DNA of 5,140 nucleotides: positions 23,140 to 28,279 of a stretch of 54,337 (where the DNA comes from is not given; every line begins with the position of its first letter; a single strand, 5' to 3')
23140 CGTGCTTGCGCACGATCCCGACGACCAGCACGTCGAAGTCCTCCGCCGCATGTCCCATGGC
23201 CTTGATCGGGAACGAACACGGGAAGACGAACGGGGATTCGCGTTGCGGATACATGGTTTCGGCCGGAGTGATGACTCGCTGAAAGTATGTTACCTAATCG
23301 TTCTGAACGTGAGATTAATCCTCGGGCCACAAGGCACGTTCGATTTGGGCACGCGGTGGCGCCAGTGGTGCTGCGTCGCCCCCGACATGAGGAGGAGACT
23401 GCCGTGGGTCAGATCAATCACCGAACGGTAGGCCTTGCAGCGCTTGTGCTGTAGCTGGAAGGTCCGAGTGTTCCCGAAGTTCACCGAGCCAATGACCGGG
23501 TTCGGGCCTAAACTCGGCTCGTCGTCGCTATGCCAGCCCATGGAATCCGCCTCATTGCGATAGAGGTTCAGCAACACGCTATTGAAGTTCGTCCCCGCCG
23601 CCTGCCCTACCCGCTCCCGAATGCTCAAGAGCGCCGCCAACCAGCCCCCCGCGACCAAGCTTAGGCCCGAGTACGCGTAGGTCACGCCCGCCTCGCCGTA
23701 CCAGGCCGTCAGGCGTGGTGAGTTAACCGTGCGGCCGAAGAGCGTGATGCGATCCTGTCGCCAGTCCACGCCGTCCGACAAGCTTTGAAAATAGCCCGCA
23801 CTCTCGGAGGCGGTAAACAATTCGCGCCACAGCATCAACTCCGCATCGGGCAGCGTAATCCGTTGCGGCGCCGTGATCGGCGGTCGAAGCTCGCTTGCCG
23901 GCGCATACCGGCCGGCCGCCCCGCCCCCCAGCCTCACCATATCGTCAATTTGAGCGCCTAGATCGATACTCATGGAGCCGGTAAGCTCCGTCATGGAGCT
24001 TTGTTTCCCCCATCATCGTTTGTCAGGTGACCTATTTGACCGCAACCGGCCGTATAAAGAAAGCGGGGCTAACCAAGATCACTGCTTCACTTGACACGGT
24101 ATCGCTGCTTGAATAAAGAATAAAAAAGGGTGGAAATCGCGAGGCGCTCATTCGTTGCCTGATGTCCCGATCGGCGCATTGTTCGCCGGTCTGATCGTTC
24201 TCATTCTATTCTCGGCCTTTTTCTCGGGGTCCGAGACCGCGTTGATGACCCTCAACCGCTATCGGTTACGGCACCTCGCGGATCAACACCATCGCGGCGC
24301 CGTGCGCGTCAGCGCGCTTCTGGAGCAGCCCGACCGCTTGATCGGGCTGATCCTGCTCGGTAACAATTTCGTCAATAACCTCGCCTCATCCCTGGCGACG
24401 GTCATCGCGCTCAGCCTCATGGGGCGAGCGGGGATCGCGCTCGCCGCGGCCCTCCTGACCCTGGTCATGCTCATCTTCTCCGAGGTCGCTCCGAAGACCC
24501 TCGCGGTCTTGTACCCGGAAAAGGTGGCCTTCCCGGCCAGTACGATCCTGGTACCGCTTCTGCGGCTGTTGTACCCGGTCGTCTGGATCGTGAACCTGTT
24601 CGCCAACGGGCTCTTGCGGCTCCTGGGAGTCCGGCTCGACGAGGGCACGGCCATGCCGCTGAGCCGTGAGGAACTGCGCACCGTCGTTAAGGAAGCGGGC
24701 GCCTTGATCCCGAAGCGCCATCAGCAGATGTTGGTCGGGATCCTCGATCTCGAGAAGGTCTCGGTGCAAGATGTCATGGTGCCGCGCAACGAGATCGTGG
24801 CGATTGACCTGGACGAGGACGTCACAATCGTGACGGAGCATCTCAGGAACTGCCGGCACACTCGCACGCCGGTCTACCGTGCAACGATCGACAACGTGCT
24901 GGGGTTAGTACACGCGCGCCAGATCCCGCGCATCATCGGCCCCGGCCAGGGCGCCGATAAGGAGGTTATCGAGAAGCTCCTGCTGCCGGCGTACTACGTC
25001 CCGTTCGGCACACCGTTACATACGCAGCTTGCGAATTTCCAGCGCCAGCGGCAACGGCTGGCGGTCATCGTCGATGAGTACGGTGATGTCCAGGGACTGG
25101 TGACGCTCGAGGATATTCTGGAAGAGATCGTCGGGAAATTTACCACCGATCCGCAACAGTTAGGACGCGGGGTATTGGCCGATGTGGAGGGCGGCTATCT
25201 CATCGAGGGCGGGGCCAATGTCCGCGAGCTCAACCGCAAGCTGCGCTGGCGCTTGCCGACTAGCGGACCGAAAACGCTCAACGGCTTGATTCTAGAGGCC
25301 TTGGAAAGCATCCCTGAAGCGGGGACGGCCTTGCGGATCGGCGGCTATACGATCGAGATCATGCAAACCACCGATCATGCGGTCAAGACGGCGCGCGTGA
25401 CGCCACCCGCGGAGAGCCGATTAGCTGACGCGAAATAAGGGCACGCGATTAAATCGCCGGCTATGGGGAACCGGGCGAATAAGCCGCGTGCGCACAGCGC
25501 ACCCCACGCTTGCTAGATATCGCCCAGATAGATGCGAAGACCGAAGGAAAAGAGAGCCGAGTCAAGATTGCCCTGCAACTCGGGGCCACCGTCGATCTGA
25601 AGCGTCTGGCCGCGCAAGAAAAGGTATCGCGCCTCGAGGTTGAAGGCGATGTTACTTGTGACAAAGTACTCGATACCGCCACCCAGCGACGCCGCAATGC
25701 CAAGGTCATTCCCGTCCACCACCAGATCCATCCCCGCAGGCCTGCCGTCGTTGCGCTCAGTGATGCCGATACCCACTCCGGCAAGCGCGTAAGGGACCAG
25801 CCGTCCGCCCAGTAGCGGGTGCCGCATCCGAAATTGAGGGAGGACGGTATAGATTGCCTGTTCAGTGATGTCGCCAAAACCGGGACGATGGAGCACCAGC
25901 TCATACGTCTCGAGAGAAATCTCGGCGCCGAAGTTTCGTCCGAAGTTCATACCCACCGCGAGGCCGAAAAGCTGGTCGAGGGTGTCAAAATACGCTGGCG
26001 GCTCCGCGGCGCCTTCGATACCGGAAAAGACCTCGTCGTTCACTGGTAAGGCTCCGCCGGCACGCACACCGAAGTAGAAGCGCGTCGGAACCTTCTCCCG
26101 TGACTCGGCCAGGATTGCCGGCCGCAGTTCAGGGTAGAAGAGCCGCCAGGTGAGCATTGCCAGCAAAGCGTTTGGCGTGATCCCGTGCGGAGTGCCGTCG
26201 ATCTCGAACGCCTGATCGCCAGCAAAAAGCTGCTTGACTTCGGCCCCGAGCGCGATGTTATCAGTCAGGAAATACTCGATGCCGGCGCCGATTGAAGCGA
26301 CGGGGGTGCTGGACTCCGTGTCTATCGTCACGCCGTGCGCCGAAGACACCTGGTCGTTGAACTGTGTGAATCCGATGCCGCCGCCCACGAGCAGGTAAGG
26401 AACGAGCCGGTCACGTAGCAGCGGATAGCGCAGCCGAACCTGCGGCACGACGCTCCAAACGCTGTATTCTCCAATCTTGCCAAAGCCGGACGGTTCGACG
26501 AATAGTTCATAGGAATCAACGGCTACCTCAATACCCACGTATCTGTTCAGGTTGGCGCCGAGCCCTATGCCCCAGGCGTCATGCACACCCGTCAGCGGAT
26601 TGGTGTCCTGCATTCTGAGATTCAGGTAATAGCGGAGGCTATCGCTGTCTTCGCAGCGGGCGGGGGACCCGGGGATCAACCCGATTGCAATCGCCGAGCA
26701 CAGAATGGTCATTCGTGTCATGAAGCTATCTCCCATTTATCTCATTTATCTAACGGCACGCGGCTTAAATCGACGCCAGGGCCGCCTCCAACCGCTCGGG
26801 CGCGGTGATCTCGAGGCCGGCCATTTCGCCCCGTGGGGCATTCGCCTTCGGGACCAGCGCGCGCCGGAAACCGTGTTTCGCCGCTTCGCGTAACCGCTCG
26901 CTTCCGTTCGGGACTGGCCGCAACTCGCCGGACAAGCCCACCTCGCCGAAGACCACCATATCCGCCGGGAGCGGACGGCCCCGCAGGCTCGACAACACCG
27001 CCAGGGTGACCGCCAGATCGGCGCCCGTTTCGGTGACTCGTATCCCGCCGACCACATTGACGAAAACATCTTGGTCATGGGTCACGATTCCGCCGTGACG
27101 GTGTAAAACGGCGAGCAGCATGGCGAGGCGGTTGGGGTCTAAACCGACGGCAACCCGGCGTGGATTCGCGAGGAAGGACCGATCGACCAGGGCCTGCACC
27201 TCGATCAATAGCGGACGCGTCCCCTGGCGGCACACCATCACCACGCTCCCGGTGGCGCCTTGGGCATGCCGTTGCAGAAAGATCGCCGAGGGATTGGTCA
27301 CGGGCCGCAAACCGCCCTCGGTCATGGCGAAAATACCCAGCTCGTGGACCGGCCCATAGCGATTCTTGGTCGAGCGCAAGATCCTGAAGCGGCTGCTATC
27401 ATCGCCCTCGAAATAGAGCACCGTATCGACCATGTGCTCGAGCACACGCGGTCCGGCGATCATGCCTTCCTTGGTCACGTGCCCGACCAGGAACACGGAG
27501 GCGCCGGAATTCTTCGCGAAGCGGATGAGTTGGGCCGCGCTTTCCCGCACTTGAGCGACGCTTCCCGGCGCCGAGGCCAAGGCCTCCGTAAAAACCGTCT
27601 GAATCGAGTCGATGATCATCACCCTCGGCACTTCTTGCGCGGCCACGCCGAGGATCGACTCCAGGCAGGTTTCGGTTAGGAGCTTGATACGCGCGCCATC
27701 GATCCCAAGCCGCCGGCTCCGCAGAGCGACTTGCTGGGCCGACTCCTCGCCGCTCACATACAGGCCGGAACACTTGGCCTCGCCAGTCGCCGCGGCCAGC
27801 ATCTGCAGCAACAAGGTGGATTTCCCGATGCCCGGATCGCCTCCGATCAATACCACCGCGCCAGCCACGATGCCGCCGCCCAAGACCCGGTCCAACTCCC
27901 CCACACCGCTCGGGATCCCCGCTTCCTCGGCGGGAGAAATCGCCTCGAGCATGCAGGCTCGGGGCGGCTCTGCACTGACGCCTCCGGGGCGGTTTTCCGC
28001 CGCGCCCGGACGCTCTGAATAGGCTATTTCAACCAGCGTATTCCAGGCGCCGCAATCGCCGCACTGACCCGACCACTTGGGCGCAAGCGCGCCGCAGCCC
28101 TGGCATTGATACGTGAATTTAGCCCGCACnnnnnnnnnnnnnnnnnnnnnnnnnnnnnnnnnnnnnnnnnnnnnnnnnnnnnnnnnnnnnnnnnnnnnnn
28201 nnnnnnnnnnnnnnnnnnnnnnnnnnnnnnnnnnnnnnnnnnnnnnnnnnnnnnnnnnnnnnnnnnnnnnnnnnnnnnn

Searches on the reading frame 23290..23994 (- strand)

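Call 38: search_protein_families(library=pfam, proteins=[window:23290-23994:-], max_evalue=0.0001)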
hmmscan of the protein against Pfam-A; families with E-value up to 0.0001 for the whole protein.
window:23290-23994:- (234 aa): 1 family
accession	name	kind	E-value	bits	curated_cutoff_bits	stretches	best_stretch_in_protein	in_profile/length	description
PF13532.12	2OG-FeII_Oxy_2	-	1.1e-31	111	31.2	1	54-231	3-194/194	2OG-Fe(II) oxygenase superfamily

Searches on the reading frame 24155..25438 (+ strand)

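Call 38: search_protein_families(library=pfam, proteins=[window:24155-25438:+], max_evalue=0.0001)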
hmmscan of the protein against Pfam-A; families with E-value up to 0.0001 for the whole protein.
window:24155-25438:+ (427 aa): 3 families
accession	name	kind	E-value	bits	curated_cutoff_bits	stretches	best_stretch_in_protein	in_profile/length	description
PF01595.25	CNNM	-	4e-50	170.4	28.4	1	13-181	3-171/181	Cyclin M transmembrane N-terminal domain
PF03471.22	CorC_HlyC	-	1.6e-16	60.5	27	1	345-418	5-80/81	Transporter associated domain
PF00571.33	CBS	-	8.6e-09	36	24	1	280-326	10-56/57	CBS domain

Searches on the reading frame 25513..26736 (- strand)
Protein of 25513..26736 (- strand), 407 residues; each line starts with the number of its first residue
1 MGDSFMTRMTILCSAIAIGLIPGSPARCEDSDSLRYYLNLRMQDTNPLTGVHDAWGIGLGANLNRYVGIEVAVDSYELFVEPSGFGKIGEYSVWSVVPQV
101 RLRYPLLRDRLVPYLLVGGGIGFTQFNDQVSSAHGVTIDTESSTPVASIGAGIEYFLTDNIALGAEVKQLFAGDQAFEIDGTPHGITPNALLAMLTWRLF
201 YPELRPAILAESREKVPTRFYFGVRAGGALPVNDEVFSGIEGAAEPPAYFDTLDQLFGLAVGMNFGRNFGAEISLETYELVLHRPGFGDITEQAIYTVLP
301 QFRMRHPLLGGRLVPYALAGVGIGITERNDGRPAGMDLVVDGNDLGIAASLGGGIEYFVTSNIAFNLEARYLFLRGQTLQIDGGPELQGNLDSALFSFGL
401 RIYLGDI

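Call 39: search_protein_families(library=pfam, proteins=[window:25513-26736:-], max_evalue=0.0001)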
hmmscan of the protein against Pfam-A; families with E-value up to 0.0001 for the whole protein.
window:25513-26736:- (407 aa): 2 families
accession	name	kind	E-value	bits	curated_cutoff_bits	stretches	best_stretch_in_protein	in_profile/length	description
PF13505.12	OMP_b-brl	-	1.3e-21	78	28.7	2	30-174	16-157/175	Outer membrane protein beta-barrel domain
PF01389.23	OmpA_membrane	-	6.4e-05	23.2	21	0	55-168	37-147/180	OmpA-like transmembrane domain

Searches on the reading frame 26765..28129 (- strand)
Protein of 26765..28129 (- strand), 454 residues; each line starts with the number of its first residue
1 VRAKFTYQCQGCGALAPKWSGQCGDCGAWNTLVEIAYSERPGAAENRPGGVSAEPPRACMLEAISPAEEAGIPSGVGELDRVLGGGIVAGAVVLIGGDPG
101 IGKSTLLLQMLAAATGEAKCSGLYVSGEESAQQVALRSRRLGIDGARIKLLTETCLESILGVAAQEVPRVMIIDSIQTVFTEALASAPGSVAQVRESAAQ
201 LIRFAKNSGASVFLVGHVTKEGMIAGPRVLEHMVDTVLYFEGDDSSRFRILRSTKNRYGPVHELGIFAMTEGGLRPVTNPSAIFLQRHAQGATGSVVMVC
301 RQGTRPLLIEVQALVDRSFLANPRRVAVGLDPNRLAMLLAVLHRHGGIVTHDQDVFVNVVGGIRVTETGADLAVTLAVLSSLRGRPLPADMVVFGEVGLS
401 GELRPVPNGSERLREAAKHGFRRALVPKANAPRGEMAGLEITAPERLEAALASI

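Call 39: search_protein_families(library=pfam, proteins=[window:26765-28129:-], max_evalue=0.0001)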
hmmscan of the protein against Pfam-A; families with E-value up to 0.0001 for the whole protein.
window:26765-28129:- (454 aa): 6 families
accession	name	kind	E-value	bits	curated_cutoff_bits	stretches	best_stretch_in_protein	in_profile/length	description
PF06745.19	ATPase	-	1.9e-17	63.8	26.6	1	72-147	1-76/231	KaiC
PF13481.12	AAA_25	-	1.9e-14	54.2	27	1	74-222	17-194/195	AAA domain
PF18073.7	Zn_ribbon_LapB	-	2.8e-10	40.1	25.7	1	7-34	1-28/28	Rubredoxin metal binding domain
PF13541.12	ChlI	-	6.8e-10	39.3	27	1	350-430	40-121/121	Subunit ChlI of Mg-chelatase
PF03796.21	DnaB_C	-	2.2e-06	27.7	27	1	71-138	1-67/255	DnaB-like helicase C terminal domain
PF13191.12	AAA_16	-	2.3e-05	25.4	32.6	1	91-194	25-144/167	AAA ATPase domain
